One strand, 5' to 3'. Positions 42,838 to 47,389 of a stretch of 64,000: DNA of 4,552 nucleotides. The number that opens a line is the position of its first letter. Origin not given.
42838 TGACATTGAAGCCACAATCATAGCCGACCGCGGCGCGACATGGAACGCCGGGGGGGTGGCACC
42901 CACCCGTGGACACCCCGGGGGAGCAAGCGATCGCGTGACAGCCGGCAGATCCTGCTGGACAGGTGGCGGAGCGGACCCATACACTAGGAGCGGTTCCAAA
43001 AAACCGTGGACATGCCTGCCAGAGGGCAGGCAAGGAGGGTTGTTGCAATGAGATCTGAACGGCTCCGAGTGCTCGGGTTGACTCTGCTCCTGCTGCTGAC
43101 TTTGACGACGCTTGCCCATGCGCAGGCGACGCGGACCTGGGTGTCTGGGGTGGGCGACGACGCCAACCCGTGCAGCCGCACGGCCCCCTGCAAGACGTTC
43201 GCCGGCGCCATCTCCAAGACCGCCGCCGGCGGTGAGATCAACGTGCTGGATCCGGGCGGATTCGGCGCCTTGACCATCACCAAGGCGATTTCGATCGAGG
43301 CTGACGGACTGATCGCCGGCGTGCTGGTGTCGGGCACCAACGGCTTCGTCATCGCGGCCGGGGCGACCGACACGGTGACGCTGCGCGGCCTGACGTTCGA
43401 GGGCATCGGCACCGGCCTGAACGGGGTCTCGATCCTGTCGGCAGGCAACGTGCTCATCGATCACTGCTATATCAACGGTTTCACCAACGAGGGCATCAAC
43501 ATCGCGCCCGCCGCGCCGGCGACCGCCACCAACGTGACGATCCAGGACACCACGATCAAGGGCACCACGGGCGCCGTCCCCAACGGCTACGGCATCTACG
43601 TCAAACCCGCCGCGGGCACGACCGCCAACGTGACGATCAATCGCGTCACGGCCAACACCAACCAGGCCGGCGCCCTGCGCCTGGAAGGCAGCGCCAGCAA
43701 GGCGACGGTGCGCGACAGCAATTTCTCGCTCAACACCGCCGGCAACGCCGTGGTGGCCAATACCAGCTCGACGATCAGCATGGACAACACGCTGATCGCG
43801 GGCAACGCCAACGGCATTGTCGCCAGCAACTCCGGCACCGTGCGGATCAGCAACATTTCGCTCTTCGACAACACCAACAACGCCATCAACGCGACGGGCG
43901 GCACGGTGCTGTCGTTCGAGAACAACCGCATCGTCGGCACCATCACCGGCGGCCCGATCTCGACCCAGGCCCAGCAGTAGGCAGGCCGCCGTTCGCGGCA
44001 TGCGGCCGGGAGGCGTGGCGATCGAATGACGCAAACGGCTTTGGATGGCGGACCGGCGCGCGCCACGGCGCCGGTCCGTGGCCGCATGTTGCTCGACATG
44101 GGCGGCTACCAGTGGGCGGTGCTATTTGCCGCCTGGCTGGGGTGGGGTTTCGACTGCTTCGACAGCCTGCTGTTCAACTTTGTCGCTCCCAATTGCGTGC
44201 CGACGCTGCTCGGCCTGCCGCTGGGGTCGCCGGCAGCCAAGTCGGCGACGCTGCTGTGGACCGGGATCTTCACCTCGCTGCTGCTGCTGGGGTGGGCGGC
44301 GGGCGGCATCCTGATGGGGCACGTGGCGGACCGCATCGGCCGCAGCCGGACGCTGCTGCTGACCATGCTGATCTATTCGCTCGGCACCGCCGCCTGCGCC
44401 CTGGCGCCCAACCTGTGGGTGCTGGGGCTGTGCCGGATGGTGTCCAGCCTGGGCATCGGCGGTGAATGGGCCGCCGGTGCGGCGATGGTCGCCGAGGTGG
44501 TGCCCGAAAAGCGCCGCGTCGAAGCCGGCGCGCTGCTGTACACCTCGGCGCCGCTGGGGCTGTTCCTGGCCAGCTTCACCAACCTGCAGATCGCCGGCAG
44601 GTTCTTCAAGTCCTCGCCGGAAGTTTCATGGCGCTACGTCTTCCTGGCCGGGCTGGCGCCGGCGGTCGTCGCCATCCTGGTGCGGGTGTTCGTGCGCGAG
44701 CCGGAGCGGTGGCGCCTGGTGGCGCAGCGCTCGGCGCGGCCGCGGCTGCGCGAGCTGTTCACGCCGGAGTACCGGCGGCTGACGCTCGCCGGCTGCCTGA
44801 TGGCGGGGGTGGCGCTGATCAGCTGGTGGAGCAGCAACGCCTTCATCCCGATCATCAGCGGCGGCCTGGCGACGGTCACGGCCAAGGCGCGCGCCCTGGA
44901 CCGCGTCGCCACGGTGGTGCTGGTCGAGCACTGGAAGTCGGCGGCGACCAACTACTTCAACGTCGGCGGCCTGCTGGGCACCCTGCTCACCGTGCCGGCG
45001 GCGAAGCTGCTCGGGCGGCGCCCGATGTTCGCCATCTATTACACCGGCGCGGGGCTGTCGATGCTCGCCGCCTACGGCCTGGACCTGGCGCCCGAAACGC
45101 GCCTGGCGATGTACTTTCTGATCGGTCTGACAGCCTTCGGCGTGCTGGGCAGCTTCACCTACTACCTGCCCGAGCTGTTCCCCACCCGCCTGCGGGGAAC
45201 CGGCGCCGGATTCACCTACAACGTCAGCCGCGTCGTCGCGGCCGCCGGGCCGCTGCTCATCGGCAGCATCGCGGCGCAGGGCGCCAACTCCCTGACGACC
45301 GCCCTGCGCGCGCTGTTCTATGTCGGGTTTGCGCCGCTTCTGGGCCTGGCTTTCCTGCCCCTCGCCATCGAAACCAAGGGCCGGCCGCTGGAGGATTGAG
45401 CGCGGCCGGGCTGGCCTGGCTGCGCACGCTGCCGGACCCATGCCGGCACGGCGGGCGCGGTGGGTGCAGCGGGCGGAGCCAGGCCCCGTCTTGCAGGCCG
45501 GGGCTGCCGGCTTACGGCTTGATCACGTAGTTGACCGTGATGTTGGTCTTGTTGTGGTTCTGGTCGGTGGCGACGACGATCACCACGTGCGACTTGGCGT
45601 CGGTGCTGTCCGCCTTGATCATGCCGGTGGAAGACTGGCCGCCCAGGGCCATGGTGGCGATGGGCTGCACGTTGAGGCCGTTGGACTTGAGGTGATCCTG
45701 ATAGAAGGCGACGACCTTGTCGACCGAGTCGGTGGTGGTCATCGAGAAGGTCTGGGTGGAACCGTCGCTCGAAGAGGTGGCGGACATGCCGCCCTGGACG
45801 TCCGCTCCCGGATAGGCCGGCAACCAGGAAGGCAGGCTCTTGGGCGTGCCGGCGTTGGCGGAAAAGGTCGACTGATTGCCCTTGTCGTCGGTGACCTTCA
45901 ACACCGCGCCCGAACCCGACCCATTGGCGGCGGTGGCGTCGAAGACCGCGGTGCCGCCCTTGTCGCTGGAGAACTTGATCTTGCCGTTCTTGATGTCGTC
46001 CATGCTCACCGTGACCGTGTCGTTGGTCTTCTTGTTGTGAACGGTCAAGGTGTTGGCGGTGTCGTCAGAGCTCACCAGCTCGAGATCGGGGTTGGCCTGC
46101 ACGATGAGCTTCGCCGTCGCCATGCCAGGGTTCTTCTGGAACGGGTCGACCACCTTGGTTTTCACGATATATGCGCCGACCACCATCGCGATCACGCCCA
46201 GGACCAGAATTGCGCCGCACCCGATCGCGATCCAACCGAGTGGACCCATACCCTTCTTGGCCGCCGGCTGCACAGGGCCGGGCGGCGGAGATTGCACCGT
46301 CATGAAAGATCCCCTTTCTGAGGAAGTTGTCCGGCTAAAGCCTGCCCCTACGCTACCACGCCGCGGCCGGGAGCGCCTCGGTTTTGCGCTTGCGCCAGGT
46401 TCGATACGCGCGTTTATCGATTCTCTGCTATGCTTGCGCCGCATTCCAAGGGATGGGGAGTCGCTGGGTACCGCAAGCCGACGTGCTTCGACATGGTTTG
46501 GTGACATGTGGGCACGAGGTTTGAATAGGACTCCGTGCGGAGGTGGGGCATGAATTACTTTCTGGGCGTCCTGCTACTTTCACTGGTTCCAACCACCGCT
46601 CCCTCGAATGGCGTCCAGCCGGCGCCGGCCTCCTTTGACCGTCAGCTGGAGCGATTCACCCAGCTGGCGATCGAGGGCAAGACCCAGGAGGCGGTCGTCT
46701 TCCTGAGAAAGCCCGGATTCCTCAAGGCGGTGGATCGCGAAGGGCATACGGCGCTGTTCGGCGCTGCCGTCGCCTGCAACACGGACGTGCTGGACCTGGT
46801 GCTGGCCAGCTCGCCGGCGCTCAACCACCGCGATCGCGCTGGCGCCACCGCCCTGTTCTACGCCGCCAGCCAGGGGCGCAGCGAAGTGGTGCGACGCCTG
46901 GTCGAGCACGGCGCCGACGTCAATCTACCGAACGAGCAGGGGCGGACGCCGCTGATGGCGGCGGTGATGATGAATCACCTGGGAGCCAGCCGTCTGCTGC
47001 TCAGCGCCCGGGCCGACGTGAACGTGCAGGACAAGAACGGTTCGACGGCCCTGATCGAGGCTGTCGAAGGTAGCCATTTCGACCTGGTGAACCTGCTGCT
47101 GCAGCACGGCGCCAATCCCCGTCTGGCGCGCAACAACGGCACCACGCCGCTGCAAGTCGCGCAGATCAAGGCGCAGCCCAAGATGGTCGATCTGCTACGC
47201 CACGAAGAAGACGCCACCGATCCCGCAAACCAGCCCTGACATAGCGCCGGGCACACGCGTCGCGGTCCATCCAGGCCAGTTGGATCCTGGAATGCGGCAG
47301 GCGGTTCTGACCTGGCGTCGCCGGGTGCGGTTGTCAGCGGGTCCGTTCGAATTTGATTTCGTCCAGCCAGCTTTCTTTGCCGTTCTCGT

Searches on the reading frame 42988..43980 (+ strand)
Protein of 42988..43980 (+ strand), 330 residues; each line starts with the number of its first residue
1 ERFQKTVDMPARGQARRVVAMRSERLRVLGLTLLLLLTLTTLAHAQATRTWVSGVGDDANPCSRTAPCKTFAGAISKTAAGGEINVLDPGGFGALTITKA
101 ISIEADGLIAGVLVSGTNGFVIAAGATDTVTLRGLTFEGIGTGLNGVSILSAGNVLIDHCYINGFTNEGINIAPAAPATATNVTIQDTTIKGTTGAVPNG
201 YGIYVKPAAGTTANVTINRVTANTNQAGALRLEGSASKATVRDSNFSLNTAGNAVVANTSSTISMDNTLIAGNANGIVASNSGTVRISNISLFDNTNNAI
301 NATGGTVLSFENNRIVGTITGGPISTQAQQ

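Call 10: search_protein_families(library=pfam, proteins=[window:42988-43980:+], max_evalue=0.001)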
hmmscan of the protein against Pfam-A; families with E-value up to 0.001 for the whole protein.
window:42988-43980:+ (330 aa): 2 families
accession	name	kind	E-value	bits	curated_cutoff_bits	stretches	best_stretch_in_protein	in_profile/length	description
PF13229.12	Beta_helix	-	1e-17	64.7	25.9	2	169-322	2-141/158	Right handed beta helix region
PF05048.19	NosD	-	0.00012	22.1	23.6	0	128-252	47-152/212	Periplasmic copper-binding protein (NosD)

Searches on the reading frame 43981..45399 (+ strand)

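Call 10: search_protein_families(library=pfam, proteins=[window:43981-45399:+], max_evalue=0.001)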
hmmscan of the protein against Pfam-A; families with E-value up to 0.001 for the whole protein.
window:43981-45399:+ (472 aa): 2 families
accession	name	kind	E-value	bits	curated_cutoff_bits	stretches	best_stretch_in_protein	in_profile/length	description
PF07690.21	MFS_1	-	4.1e-32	111.9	33.4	2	86-424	33-347/347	Major Facilitator Superfamily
PF00083.30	Sugar_tr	-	3.5e-29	102.4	22.3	2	90-248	44-201/452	Sugar (and other) transporter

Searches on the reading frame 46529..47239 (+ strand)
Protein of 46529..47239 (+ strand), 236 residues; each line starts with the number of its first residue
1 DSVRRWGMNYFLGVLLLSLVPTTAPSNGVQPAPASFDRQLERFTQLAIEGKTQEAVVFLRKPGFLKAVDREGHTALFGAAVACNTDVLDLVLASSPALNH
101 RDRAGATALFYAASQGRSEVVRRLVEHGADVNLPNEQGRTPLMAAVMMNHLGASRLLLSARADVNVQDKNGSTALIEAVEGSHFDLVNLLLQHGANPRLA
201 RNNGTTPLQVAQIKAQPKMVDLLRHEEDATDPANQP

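Call 10: search_protein_families(library=pfam, proteins=[window:46529-47239:+], max_evalue=0.001)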
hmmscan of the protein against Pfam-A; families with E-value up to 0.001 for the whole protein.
window:46529-47239:+ (236 aa): 6 families
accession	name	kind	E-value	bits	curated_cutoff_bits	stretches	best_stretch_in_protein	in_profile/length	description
PF12796.13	Ank_2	-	2e-32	112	27.3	2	86-168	11-90/90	Ankyrin repeats (3 copies)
PF00023.36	Ank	-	1.3e-29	101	21.1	3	105-135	2-32/33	Ankyrin repeat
PF13637.12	Ank_4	-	1.1e-28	99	22.7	4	109-158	1-50/50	Ankyrin repeats (many copies)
PF13857.12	Ank_5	-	4.5e-22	78.3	27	2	95-142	6-53/56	Ankyrin repeats (many copies)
PF13606.12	Ank_3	-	2.9e-17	61.2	22.3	1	105-132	2-29/30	Ankyrin repeat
PF24521.3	Ank_KRIT1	-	1.5e-06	28.5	80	0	98-160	38-107/149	KRIT1 ankyrin-repeats domain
